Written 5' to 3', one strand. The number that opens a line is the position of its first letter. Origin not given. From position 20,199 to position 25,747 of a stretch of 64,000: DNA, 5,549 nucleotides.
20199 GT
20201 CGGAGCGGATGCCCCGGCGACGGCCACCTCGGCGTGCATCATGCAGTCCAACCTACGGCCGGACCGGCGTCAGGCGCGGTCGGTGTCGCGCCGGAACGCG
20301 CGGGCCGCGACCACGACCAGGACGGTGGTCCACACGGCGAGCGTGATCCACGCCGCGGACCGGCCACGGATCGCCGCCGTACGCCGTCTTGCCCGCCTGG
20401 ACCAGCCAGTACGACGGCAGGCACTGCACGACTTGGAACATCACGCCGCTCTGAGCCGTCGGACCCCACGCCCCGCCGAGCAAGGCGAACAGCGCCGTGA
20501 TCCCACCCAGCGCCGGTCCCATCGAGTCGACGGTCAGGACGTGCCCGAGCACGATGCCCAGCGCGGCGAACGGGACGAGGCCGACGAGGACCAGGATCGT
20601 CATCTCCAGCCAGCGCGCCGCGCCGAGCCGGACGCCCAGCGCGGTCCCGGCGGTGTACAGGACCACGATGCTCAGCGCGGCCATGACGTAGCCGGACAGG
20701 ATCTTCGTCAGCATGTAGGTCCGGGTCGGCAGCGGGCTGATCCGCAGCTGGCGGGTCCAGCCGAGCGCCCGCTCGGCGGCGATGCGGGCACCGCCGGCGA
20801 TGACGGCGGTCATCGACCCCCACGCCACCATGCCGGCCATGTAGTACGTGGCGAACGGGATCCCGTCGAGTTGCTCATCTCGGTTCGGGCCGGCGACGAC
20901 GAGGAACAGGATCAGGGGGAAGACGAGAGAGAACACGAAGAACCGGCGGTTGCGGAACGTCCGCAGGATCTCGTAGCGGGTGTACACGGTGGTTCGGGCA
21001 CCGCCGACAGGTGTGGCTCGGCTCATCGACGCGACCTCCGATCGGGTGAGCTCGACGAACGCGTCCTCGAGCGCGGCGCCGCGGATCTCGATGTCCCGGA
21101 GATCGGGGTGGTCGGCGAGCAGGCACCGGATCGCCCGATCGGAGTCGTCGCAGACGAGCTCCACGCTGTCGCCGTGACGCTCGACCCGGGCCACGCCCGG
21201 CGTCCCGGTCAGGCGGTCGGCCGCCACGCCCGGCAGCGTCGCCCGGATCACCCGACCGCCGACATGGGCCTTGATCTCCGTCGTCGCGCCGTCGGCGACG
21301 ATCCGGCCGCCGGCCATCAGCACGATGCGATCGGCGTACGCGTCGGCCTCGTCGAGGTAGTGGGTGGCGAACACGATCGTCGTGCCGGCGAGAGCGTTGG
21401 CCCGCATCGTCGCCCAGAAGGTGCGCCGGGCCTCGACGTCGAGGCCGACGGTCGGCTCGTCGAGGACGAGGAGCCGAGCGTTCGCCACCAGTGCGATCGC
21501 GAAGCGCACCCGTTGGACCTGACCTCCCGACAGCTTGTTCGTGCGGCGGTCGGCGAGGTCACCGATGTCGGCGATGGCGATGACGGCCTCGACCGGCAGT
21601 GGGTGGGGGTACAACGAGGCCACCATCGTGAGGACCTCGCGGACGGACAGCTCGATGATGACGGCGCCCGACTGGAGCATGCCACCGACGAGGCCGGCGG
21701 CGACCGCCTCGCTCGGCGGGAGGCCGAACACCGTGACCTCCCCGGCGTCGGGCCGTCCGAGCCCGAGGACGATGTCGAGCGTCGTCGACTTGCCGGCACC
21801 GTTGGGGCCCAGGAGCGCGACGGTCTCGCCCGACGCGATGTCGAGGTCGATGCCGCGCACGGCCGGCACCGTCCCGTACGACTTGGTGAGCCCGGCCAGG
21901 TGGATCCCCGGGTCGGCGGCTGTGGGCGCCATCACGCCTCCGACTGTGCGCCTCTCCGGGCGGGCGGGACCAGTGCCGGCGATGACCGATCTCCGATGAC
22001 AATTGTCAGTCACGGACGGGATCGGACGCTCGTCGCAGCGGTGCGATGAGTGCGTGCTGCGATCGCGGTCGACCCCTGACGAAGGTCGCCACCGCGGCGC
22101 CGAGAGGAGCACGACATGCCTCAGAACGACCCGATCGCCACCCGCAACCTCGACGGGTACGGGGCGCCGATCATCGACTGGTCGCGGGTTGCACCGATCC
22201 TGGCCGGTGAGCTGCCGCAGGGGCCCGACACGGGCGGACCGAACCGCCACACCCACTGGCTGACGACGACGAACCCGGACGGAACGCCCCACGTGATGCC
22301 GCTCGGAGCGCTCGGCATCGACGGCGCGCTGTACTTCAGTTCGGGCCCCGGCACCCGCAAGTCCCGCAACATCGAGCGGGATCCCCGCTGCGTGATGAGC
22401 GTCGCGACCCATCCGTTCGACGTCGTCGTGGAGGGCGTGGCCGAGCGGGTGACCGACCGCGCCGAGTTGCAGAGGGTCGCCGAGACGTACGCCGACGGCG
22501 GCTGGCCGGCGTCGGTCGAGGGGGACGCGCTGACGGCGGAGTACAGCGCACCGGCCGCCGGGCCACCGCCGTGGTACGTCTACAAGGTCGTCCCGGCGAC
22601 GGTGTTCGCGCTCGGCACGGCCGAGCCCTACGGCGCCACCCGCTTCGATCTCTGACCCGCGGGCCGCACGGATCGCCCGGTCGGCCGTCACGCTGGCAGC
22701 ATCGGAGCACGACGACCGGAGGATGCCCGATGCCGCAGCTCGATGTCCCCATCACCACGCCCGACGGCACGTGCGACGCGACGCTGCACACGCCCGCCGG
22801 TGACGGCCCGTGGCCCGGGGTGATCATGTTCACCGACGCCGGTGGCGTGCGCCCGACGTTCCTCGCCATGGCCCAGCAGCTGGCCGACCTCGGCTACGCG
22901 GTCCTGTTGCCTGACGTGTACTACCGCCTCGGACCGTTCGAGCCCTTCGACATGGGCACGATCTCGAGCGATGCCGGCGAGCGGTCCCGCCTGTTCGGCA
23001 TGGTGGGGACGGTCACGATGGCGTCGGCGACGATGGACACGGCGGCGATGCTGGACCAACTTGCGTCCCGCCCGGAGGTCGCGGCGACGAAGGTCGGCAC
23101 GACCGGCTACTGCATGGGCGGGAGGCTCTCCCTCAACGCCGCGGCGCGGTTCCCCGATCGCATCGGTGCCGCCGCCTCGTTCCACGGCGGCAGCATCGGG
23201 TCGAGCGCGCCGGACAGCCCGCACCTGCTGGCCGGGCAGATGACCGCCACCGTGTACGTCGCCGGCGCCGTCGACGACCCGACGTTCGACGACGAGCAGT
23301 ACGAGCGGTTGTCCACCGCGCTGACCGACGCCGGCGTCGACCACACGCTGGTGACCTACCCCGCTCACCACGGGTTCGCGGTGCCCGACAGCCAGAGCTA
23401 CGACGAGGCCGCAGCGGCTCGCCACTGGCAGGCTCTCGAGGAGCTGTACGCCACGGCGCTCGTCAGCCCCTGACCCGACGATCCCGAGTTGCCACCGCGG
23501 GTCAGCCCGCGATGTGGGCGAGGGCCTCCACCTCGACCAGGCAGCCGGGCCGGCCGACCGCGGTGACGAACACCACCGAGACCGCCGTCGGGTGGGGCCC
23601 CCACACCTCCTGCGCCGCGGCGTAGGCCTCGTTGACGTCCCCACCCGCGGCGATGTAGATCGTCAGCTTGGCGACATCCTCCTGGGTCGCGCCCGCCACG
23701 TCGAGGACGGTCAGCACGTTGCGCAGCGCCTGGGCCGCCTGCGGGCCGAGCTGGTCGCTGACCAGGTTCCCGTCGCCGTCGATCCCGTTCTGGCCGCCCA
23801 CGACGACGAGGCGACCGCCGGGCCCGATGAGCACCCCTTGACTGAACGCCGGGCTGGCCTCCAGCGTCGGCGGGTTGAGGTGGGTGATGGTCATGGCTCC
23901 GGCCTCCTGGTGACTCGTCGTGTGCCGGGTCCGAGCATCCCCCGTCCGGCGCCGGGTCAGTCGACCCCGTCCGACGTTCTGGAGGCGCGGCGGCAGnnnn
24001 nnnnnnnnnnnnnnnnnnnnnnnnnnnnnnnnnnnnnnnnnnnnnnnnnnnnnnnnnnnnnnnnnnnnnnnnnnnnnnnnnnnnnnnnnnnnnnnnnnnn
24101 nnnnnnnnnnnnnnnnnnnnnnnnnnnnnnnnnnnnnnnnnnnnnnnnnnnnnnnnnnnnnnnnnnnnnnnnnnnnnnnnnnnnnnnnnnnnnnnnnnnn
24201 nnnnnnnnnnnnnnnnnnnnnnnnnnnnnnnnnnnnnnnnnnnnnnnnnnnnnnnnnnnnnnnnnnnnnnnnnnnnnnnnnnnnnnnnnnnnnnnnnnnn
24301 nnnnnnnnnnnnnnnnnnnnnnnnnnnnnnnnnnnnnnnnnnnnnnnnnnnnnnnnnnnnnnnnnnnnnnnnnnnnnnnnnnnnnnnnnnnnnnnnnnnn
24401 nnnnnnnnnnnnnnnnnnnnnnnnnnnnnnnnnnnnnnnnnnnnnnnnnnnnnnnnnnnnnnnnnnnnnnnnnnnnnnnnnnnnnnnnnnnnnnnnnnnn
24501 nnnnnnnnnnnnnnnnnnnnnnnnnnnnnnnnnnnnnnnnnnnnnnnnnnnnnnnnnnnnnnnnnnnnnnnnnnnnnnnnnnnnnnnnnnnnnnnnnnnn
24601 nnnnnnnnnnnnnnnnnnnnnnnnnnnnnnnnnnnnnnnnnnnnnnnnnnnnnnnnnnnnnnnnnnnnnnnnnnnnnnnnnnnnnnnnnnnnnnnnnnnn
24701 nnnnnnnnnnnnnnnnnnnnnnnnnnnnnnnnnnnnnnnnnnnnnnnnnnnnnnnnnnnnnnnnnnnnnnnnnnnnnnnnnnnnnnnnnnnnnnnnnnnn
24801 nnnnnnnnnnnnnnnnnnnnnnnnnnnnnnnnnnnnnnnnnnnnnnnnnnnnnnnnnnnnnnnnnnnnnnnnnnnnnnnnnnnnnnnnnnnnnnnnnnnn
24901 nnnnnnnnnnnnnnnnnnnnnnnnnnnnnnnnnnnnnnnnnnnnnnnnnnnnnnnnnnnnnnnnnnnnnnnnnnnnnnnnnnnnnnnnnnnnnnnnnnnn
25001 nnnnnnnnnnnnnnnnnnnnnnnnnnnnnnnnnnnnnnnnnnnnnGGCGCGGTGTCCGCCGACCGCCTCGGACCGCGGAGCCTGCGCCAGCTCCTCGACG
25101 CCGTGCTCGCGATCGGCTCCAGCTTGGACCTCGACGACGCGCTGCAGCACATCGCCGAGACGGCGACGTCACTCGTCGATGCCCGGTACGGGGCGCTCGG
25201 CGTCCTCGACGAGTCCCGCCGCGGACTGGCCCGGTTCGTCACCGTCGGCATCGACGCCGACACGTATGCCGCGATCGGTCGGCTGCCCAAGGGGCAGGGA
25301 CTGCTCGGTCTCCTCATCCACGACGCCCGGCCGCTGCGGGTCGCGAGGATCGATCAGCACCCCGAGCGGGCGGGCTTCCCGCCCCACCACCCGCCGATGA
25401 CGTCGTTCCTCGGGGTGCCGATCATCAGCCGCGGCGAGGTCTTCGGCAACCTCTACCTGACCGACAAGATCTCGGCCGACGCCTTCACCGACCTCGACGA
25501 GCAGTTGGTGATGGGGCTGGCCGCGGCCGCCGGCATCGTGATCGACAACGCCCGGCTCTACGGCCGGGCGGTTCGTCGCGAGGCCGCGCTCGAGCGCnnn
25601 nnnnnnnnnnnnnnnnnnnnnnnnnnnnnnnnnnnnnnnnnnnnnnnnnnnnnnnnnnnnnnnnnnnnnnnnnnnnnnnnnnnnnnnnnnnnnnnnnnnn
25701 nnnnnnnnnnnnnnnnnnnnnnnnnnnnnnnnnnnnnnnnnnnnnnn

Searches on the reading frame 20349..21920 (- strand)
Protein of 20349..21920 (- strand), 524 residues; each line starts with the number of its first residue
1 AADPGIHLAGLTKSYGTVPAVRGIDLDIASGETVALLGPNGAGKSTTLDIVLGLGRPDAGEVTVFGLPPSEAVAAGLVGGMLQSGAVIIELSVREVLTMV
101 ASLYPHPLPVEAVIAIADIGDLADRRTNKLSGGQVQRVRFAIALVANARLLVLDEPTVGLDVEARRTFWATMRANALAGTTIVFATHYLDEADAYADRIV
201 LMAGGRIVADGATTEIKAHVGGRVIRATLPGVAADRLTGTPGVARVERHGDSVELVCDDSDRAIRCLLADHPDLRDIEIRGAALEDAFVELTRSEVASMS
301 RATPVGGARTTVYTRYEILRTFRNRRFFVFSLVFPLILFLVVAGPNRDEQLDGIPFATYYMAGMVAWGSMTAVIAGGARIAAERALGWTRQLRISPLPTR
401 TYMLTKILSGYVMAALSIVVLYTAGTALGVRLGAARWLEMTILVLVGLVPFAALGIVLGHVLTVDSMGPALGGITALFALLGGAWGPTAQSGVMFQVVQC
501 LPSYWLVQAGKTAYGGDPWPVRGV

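Call 21: search_protein_families(library=pfam, max_evalue=0.01, proteins=[window:20349-21920:-])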
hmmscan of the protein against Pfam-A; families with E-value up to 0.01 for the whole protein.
seq(524 aa): 8 families
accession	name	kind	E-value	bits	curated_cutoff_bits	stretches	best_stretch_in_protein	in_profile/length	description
PF00005.33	ABC_tran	-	1.2e-23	84.6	25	1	22-157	2-136/137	ABC transporter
PF13304.12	AAA_21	-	3.2e-10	41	27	1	136-187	243-298/304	AAA domain, putative AbiEii toxin, Type IV TA system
PF12698.13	ABC2_membrane_3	-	2.4e-09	37.2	31.6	1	358-517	161-322/347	ABC-2 family transporter protein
PF01061.29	ABC2_membrane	-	6.5e-08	32.8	26.9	1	312-509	5-205/211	ABC-2 type transporter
PF12730.13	ABC2_membrane_4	-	0.00095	19.6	27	1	327-454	15-153/179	ABC-2 family transporter protein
PF13555.12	AAA_29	-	0.0022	18.1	27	1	26-50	17-41/61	P-loop containing region of AAA domain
PF13732.12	DrrA1-3_C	-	0.0023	19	27.4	1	211-291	1-80/81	ATP-binding protein DrrA1-3-like, C-terminal domain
PF02463.25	SMC_N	-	0.0033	17.3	40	0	32-51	25-44/220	RecF/RecN/SMC N terminal domain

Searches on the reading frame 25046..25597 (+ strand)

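Call 21: search_protein_families(library=pfam, max_evalue=0.01, proteins=[window:25046-25597:+])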
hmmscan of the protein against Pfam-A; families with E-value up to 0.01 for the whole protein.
seq(184 aa): 3 families
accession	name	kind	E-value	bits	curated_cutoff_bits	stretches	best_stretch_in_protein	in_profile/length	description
PF13185.12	GAF_2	-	2e-20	73.8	28.6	1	27-167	2-136/136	GAF domain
PF01590.32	GAF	-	2e-16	61.1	22.4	1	28-166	1-133/133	GAF domain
PF13492.12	GAF_3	-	6e-05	23.9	27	1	28-168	1-129/129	GAF domain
